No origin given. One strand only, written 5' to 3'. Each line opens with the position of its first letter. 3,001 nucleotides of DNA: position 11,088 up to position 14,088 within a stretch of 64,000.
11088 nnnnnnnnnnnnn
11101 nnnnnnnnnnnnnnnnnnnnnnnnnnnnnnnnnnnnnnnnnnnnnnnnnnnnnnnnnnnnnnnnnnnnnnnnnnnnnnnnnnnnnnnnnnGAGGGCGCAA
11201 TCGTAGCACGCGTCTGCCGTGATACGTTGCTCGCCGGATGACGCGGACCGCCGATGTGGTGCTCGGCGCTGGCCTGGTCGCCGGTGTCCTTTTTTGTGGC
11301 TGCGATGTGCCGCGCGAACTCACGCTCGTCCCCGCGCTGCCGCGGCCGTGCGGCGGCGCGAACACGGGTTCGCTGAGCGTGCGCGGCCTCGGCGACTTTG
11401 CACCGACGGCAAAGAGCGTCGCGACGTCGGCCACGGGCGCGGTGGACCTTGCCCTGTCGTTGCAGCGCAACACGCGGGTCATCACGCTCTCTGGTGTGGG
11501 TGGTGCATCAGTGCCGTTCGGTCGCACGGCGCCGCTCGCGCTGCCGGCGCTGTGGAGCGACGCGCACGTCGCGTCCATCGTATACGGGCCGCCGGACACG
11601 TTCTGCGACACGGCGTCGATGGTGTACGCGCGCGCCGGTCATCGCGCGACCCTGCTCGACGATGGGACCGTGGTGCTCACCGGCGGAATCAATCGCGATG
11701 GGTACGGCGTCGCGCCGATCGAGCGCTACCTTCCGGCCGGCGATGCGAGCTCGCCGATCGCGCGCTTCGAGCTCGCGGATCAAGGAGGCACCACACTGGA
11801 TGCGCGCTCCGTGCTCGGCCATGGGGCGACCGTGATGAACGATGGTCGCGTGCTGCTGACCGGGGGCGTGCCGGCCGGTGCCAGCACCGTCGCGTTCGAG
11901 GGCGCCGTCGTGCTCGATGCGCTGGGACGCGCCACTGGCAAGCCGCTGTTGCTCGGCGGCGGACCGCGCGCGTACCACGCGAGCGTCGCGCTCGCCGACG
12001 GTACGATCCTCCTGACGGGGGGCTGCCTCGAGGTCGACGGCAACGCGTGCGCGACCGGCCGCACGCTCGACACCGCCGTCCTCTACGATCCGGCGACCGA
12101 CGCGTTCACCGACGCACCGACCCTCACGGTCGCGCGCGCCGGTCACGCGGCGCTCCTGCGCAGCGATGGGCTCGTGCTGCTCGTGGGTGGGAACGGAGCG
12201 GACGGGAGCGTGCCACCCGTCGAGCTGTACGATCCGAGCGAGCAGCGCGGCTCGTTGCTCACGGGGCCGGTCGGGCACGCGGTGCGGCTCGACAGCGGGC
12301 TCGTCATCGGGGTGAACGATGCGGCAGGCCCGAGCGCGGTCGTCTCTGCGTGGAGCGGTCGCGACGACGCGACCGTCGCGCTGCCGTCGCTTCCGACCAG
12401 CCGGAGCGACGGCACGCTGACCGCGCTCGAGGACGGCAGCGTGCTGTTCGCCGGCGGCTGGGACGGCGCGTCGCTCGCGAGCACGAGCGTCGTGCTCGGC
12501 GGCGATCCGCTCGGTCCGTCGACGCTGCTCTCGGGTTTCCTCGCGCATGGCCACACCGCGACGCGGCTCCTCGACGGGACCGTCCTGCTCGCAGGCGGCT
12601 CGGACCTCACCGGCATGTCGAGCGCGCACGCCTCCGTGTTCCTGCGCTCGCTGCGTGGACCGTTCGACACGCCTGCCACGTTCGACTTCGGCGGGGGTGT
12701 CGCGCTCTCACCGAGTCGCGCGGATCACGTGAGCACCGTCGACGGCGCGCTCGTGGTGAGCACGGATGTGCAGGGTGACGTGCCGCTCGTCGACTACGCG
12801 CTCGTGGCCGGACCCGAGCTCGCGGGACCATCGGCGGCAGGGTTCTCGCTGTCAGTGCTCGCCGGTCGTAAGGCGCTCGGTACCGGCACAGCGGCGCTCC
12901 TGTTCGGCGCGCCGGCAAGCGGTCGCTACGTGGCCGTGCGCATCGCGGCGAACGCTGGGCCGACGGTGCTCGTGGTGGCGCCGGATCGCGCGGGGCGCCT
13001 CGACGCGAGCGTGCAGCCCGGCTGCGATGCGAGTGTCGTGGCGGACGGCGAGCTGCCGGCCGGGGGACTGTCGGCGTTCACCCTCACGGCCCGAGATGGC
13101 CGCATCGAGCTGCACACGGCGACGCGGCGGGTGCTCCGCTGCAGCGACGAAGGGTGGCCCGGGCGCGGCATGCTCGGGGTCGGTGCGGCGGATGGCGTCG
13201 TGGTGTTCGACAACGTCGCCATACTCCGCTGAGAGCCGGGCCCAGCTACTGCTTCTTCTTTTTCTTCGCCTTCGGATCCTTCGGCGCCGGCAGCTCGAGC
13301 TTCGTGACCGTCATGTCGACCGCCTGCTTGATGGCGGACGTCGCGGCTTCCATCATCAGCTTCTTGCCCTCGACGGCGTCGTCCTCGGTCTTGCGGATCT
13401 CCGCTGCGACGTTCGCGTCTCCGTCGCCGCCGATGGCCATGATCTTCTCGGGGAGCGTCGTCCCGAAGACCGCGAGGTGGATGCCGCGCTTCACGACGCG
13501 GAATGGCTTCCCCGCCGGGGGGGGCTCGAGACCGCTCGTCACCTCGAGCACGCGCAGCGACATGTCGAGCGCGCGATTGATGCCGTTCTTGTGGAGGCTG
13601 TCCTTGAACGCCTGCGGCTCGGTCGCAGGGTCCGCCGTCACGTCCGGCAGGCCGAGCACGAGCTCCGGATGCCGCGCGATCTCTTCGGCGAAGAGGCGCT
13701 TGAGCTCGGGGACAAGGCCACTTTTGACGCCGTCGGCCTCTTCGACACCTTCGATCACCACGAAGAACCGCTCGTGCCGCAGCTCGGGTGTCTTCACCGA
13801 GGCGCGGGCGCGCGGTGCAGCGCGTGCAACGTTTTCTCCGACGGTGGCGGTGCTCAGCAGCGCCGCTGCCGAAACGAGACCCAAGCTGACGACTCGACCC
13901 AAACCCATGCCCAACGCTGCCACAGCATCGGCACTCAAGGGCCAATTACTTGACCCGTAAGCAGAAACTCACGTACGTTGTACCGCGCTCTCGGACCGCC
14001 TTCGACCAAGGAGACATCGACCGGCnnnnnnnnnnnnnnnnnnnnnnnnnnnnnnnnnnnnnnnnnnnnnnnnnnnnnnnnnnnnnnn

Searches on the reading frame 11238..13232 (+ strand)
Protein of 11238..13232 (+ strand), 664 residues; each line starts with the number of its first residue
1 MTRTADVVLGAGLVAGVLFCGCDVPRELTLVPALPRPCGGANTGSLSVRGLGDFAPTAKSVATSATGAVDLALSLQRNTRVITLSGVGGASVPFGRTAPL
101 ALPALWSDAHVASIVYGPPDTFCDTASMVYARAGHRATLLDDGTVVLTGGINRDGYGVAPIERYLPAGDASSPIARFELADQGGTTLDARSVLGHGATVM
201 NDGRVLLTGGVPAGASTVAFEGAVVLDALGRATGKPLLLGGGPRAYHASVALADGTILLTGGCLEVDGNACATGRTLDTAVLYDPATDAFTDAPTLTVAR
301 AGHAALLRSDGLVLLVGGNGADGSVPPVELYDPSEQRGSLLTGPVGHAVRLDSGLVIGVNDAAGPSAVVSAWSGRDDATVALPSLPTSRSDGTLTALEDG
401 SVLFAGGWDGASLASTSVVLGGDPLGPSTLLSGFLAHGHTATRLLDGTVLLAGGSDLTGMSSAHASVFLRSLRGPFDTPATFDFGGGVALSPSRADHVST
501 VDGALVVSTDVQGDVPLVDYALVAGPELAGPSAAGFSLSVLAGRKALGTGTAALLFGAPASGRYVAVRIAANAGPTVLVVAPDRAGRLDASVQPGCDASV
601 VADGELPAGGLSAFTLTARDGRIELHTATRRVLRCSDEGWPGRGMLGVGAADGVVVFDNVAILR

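Call 7: search_protein_families(library=pfam, proteins=[window:11238-13232:+], max_evalue=0.001)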
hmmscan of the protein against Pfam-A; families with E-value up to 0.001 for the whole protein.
window:11238-13232:+ (664 aa): 5 families
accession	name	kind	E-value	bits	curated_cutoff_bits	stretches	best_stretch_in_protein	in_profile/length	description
PF13418.12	Kelch_4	-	5.5e-17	61.9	21.6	1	243-293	1-44/49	Galactose oxidase, central domain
PF01344.31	Kelch_1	-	9.6e-06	25.4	20.1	0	245-296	2-45/46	Kelch motif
PF13964.12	Kelch_6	-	1.9e-05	25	25.3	0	243-300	1-50/50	Kelch motif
PF24681.1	Kelch_KLHDC2_KLHL20_DRC7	-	0.00063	19.5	50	0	181-320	42-174/221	KLHDC2/KLHL20/DRC7 Kelch-repeats domain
PF24981.1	Beta-prop_ATRN-LZTR1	-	0.00074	19.3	50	0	193-320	149-282/289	Attractin/LZTR1 beta-propeller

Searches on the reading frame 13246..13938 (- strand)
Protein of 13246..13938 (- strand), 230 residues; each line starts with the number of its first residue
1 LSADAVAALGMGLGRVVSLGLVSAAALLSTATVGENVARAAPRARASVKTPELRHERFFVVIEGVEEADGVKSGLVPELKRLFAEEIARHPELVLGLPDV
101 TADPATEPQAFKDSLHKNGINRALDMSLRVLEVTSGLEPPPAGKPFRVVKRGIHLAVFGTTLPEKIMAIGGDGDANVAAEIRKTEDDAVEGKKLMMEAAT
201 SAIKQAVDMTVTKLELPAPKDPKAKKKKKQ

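Call 7: search_protein_families(library=pfam, proteins=[window:13246-13938:-], max_evalue=0.001)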
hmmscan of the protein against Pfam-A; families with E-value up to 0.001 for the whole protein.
window:13246-13938:- (230 aa): 0 families

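Call 34: find_homologous_proteins(query=window:13246-13938:-, max_evalue=0.001)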
Query window:13246-13938:- (230 aa): 18 proteins with E <= 0.001 among 1678 candidates.
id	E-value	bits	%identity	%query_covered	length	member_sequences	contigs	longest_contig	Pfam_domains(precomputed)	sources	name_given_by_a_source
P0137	1.3e-127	442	100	92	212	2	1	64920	-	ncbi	ncbi:MAG: hypothetical protein ABI321_06465 [Polyangia bacterium]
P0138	5.2e-100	351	89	71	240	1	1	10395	-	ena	-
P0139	1.2e-98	347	75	93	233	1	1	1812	-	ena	-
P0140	9.3e-97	341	75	91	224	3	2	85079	-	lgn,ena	-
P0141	1.6e-58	216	61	70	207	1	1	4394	-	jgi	jgi:hypothetical protein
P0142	1.5e-57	213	52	94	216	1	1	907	-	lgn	-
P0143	3.7e-55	205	59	75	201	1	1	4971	-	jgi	-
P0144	1.4e-53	200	51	94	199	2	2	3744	-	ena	-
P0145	3.1e-53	199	61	70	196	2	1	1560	-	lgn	-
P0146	1.3e-52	197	59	74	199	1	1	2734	-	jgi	jgi:hypothetical protein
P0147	1.1e-48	184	51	83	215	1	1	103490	-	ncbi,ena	-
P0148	3.2e-45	173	54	70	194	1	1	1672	-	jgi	jgi:hypothetical protein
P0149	7.3e-42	162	49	70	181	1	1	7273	-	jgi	jgi:hypothetical protein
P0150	1.6e-41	160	53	75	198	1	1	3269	-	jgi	jgi:hypothetical protein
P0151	1.3e-39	154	44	86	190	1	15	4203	-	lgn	-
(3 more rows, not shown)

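Call 44: predict_structure(alignment_id=A3)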
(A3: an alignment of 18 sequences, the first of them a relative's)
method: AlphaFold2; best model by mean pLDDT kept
length: 212 residues; sequences in the alignment: 18
mean_pLDDT: 83.2   pTM: 0.73
mean pLDDT of the five models: 83.2, 82.5, 81.3, 80.3, 80.0
residues with pLDDT >= 90: 123; 70-90: 40; 50-70: 24; < 50: 25
segments of 3 or more residues with pLDDT < 50: 1-6, 10-15, 17-26
pLDDT, mean of each block of 10 residues (from residue 1): 45 47 49 66 95 96 97 90 85 90 92 97 93 97 79 96 94 97 98 85 63 61
secondary structure, 60 per line:
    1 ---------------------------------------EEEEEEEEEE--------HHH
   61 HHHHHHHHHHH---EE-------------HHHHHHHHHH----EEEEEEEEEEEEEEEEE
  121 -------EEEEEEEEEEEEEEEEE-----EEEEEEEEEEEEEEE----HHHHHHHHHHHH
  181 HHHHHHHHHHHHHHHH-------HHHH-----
elements in order: E40-49 H58-71 H90-99 E104-120 E128-144 E150-164 H169-196 H204-207

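Call 68: search_protein_families(library=padloc, proteins=[P0137], max_evalue=0.01)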
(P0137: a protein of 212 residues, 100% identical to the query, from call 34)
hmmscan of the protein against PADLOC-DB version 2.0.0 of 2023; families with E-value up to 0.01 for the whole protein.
P0137 (212 aa): 0 families
